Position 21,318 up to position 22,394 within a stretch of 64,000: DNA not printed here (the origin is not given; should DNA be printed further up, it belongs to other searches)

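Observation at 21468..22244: Bacterial-type GmhB/HisB-N HAD phosphatase encoded in a eukaryotic nuclear genome with an organelle-style presequence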

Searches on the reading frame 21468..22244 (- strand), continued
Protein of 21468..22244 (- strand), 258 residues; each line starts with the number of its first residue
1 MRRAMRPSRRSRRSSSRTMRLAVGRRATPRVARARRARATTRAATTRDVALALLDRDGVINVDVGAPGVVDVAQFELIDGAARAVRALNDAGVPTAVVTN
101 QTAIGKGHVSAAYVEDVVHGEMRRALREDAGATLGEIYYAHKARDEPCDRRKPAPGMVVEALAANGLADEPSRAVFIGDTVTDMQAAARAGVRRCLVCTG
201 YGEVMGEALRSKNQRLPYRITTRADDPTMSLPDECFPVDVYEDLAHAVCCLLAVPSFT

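Call 40: search_protein_families(library=ncbifam, proteins=[P0206, P0224, P0258], max_evalue=0.00001)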
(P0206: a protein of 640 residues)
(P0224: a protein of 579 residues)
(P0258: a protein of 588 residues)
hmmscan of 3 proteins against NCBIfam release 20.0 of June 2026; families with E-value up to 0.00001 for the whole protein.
P0206 (640 aa): 17 families
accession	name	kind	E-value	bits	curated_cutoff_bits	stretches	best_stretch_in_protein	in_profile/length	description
TIGR01330.1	bisphos_HAL2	equivalog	4.8e-59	200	267.05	1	55-401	2-349/359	3'(2'),5'-bisphosphate nucleotidase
NF006506.0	PRK08942.1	equivalog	8.3e-39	133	178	1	433-591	5-162/182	D-glycero-beta-D-manno-heptose 1,7-bisphosphate 7-phosphatase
TIGR01656.1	Histidinol-ppas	subfamily_domain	1.3e-31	109.5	84.15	1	434-577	3-147/149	histidinol-phosphate phosphatase domain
TIGR01662.1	HAD-SF-IIIA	subfamily_domain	4.2e-26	91.7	44.6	1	434-575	3-137/141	HAD-IIIA family hydrolase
TIGR00213.1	GmhB_yaeD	subfamily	2.7e-20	72.8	149.6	1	435-580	5-154/176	D-glycero-beta-D-manno-heptose 1,7-bisphosphate 7-phosphatase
TIGR01331.1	bisphos_cysQ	equivalog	4e-18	65.9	228.8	1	175-218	72-114/250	3'(2'),5'-bisphosphate nucleotidase CysQ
TIGR02067.1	his_9_HisN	equivalog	2.4e-17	63.3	275.15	1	170-377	64-235/252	histidinol-phosphatase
NF050049.1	HBPPhtaseGmhB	domain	8.4e-17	61.5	250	1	435-578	7-146/171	D-glycero-alpha-D-manno-heptose-1,7-bisphosphate 7-phosphatase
NF003937.0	PRK05446.1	equivalog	1.2e-15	57.5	443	1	434-570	6-143/355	bifunctional histidinol-phosphatase/imidazoleglycerol-phosphate dehydratase HisB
NF008182.0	PRK10931.1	equivalog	9.2e-14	51.1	379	0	177-221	75-118/246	3'(2'),5'-bisphosphate nucleotidase CysQ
TIGR01261.1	hisB_Nterm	equivalog_domain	2.5e-13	49.9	140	1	434-570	4-141/161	histidinol-phosphatase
NF005264.0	PRK06769.1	equivalog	2.6e-13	50.1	217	1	434-583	7-143/175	HAD-IIIA family hydrolase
TIGR01449.2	PGP_bact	equivalog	8.4e-10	38.5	180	1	459-579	86-187/213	phosphoglycolate phosphatase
TIGR01454.1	AHBA_synth_RP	hypoth_equivalog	2.2e-07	30.7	246.65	1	528-572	127-171/205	AHBA synthesis associated protein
NF009695.0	PRK13222.1-2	equivalog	3.2e-07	30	225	0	530-571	148-189/226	phosphoglycolate phosphatase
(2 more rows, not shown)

P0224 (579 aa): 19 families
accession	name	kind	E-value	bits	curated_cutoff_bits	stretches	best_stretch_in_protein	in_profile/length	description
TIGR01330.1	bisphos_HAL2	equivalog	8.3e-53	179.5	267.05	1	42-366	6-350/359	3'(2'),5'-bisphosphate nucleotidase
NF006506.0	PRK08942.1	equivalog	4.1e-41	140.5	178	1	374-535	5-162/182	D-glycero-beta-D-manno-heptose 1,7-bisphosphate 7-phosphatase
TIGR01656.1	Histidinol-ppas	subfamily_domain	1.2e-29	103.2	84.15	1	375-520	3-146/149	histidinol-phosphate phosphatase domain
TIGR00213.1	GmhB_yaeD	subfamily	3e-23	82.4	149.6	1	375-525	4-155/176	D-glycero-beta-D-manno-heptose 1,7-bisphosphate 7-phosphatase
TIGR01662.1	HAD-SF-IIIA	subfamily_domain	6.2e-23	81.4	44.6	1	374-516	2-135/141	HAD-IIIA family hydrolase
TIGR02067.1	his_9_HisN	equivalog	5e-18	65.5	275.15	1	154-341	73-233/252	histidinol-phosphatase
TIGR01331.1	bisphos_cysQ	equivalog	5.2e-16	59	228.8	2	42-106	2-67/250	3'(2'),5'-bisphosphate nucleotidase CysQ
NF050049.1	HBPPhtaseGmhB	domain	1.6e-14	54.1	250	1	375-521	6-145/171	D-glycero-alpha-D-manno-heptose-1,7-bisphosphate 7-phosphatase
NF008182.0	PRK10931.1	equivalog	1.1e-11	44.3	379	0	62-106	25-69/246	3'(2'),5'-bisphosphate nucleotidase CysQ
NF005264.0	PRK06769.1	equivalog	3.1e-10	40.1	217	1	375-528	7-144/175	HAD-IIIA family hydrolase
TIGR01449.2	PGP_bact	equivalog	2.8e-09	36.8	180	1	472-525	138-189/213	phosphoglycolate phosphatase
NF009695.0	PRK13222.1-2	equivalog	2.8e-08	33.5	225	1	472-516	147-190/226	phosphoglycolate phosphatase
TIGR01422.2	phosphonatase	equivalog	9.3e-08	31.7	220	1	470-515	151-195/251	phosphonoacetaldehyde hydrolase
TIGR01509.1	HAD-SF-IA-v3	subfamily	1.9e-07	31.4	29.4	1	472-514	108-149/154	HAD-IA family hydrolase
NF003937.0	PRK05446.1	equivalog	2.9e-07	29.8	443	1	375-515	6-144/355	bifunctional histidinol-phosphatase/imidazoleglycerol-phosphate dehydratase HisB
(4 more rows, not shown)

P0258 (588 aa): 24 families
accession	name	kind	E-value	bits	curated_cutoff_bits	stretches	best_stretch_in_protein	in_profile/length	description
TIGR01330.1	bisphos_HAL2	equivalog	6e-36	124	267.05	2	53-214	6-177/359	3'(2'),5'-bisphosphate nucleotidase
NF006506.0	PRK08942.1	equivalog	6e-25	87.8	178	1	377-528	3-154/182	D-glycero-beta-D-manno-heptose 1,7-bisphosphate 7-phosphatase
TIGR01656.1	Histidinol-ppas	subfamily_domain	1.8e-23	83.1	84.15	1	379-518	2-143/149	histidinol-phosphate phosphatase domain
TIGR01662.1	HAD-SF-IIIA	subfamily_domain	2.5e-19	69.8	44.6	1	378-515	1-133/141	HAD-IIIA family hydrolase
TIGR01331.1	bisphos_cysQ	equivalog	1.2e-17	64.4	228.8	1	169-343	76-236/250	3'(2'),5'-bisphosphate nucleotidase CysQ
TIGR00213.1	GmhB_yaeD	subfamily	8.3e-17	61.4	149.6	1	380-525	4-154/176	D-glycero-beta-D-manno-heptose 1,7-bisphosphate 7-phosphatase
TIGR02067.1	his_9_HisN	equivalog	5.5e-16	58.8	275.15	1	166-340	70-230/252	histidinol-phosphatase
TIGR01449.2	PGP_bact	equivalog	1.4e-11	44.4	180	1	408-524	89-187/213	phosphoglycolate phosphatase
NF008182.0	PRK10931.1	equivalog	5e-11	42.2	379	1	170-339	78-228/246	3'(2'),5'-bisphosphate nucleotidase CysQ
NF009695.0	PRK13222.1-2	equivalog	1.5e-10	41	225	1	408-516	98-189/226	phosphoglycolate phosphatase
TIGR02253.1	CTE7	subfamily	6.4e-10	39.2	169.75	1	401-517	91-191/221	TIGR02253 family HAD-type hydrolase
TIGR03351.1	PhnX-like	hypoth_equivalog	1.2e-09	38.5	218.9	1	402-527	85-196/220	phosphonatase-like hydrolase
TIGR01454.1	AHBA_synth_RP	hypoth_equivalog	2e-08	34.2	246.65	1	407-516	78-170/205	AHBA synthesis associated protein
NF050049.1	HBPPhtaseGmhB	domain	1.4e-07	31.4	250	1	379-522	5-145/171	D-glycero-alpha-D-manno-heptose-1,7-bisphosphate 7-phosphatase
NF005264.0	PRK06769.1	equivalog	3e-07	30.4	217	1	379-521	6-136/175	HAD-IIIA family hydrolase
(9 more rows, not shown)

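Call 47: search_solved_structures(query=P0026, max_evalue=0.0001, show_alignments=5)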
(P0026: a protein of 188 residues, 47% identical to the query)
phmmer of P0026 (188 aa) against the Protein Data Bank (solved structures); distinct sequences matched with E-value up to 0.0001: 6.
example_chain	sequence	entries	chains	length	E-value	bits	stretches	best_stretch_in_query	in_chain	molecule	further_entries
4pnh_A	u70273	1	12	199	5.3e-31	110.8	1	2-155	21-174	D,D-heptose 1,7-bisphosphate phosphatase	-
3l8h_A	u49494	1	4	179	2.2e-29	105.5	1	2-177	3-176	Putative haloacid dehalogenase-like hydrolase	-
3l8e_A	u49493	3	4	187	2.7e-19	72.6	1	3-156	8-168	D,D-heptose 1,7-bisphosphate phosphatase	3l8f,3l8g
2gmw_A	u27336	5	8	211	4.1e-19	72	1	3-156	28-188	D,D-heptose 1,7-bisphosphate phosphatase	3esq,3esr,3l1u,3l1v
2o2x_A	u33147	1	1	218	4e-12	49.2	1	3-149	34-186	hypothetical protein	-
2fpr_A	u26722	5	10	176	3.5e-09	39.6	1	3-137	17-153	Histidine biosynthesis bifunctional protein hisB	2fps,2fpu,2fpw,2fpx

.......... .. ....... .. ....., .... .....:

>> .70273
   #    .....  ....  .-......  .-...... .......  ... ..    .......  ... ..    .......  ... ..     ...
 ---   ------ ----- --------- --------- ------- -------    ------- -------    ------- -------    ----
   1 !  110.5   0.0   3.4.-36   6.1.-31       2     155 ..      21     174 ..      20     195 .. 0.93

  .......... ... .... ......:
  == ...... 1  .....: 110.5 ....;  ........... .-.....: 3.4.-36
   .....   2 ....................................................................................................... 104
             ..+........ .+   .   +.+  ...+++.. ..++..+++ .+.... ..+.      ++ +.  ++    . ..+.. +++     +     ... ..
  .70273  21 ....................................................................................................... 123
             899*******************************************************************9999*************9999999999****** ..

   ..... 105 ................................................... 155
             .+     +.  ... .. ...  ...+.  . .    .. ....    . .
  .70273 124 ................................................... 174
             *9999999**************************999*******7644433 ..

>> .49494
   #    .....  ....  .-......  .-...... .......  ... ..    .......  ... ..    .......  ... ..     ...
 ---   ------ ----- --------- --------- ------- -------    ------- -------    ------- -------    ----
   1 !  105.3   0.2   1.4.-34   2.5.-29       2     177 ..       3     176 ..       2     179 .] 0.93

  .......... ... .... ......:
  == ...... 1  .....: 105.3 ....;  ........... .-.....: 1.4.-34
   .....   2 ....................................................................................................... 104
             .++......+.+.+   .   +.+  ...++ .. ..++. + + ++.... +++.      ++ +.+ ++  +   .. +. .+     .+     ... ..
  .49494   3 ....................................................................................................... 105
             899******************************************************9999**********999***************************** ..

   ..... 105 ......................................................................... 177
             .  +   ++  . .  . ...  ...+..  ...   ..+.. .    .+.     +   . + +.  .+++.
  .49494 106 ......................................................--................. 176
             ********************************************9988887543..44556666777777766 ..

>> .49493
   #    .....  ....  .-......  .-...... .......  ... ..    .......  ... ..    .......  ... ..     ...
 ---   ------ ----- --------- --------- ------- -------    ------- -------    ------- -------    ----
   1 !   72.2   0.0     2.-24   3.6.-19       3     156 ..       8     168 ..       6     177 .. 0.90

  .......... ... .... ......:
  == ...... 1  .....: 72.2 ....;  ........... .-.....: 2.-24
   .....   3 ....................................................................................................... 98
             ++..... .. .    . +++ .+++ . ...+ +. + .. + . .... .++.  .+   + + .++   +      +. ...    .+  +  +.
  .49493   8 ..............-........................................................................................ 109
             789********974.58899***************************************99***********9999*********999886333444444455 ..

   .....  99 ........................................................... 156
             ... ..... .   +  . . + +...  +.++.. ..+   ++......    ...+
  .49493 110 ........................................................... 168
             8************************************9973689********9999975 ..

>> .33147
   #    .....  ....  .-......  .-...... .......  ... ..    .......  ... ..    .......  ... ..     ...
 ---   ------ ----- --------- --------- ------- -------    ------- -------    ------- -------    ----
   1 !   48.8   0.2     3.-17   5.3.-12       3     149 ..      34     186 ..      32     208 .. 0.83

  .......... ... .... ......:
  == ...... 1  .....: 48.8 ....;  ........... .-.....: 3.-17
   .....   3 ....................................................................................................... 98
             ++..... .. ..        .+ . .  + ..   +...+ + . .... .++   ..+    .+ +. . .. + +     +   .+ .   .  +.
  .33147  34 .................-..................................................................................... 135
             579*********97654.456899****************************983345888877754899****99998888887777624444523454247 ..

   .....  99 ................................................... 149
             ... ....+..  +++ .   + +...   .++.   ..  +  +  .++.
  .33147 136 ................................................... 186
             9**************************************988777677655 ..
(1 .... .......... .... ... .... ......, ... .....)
